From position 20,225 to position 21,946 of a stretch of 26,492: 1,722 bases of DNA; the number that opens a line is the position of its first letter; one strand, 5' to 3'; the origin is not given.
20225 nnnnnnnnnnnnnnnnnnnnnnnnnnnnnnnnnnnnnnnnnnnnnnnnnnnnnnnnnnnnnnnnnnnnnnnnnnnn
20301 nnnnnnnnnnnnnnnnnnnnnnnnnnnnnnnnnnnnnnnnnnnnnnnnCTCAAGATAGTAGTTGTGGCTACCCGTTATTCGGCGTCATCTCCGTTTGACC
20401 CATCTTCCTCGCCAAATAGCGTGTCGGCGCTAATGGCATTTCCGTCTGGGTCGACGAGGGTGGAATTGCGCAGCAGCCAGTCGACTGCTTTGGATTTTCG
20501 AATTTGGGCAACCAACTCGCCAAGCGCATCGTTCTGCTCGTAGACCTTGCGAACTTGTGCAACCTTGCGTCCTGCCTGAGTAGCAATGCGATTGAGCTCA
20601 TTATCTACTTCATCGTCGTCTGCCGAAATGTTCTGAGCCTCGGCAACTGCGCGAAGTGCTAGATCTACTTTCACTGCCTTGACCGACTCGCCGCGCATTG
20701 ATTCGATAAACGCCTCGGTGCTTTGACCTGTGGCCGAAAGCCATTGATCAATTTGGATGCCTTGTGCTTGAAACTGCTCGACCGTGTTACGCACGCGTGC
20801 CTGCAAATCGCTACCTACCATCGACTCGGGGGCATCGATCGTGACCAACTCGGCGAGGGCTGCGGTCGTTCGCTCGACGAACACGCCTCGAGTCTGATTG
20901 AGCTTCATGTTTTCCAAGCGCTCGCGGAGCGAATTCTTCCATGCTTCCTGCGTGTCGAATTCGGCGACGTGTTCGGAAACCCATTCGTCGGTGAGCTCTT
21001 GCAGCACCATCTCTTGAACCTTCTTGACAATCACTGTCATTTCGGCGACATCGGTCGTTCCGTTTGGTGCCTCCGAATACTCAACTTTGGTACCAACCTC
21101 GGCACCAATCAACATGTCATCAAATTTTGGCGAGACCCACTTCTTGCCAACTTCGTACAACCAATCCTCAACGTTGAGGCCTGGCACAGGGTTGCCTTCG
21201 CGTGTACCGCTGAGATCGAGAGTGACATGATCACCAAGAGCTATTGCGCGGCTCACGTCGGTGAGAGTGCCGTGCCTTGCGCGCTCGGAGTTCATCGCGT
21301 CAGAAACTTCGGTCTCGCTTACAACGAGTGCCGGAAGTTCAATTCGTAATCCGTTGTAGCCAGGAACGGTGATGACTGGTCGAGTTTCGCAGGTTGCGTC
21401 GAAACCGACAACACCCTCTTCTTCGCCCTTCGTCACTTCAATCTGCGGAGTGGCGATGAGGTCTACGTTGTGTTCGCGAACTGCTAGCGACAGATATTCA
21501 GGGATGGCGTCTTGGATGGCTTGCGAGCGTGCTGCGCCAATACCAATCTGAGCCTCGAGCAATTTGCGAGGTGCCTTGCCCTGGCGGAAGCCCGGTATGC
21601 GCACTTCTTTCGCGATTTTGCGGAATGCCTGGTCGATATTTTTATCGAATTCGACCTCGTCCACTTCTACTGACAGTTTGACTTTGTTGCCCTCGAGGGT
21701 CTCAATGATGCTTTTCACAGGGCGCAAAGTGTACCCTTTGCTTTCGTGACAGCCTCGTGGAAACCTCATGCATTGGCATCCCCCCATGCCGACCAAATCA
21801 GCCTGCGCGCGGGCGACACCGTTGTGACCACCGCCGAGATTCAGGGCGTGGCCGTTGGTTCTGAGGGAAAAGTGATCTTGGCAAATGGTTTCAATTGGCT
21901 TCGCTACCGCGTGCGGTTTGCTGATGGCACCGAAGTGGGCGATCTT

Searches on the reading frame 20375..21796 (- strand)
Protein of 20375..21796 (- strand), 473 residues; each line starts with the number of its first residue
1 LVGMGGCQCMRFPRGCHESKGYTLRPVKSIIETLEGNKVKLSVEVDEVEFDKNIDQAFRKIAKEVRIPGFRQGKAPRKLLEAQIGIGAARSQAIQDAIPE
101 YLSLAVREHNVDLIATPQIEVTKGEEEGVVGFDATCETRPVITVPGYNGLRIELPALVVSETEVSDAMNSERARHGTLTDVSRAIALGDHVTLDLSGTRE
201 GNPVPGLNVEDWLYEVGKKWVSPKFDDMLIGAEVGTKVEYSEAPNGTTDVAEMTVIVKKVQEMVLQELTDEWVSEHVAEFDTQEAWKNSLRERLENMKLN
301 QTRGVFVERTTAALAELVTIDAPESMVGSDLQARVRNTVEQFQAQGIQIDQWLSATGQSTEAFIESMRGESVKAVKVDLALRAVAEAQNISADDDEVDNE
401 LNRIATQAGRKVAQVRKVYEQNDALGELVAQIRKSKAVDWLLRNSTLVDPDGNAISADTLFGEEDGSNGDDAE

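Call 5: search_protein_families(library=pfam, proteins=[window:20375-21796:-])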
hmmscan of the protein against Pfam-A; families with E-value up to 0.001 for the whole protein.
window:20375-21796:- (473 aa): 2 families
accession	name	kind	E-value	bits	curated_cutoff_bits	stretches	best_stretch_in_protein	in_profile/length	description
PF05697.18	Trigger_N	-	8.5e-34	117.3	22.2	1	30-169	4-142/144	Bacterial trigger factor protein (TF)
PF05698.19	Trigger_C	-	7.1e-32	111.1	22.7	1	284-442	3-161/162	Bacterial trigger factor protein (TF) C-terminus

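Call 6: search_protein_families(library=ncbifam, proteins=[window:20375-21796:-])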
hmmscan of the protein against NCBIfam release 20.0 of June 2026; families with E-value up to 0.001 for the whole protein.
window:20375-21796:- (473 aa): 2 families
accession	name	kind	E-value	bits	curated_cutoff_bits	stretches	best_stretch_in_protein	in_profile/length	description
TIGR00115.1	tig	equivalog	5e-88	295.7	180.2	1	38-442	2-410/410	trigger factor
NF045969.1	trig_like_plasma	equivalog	0.00037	19.4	140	1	178-406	133-357/399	trigger factor-related chaperone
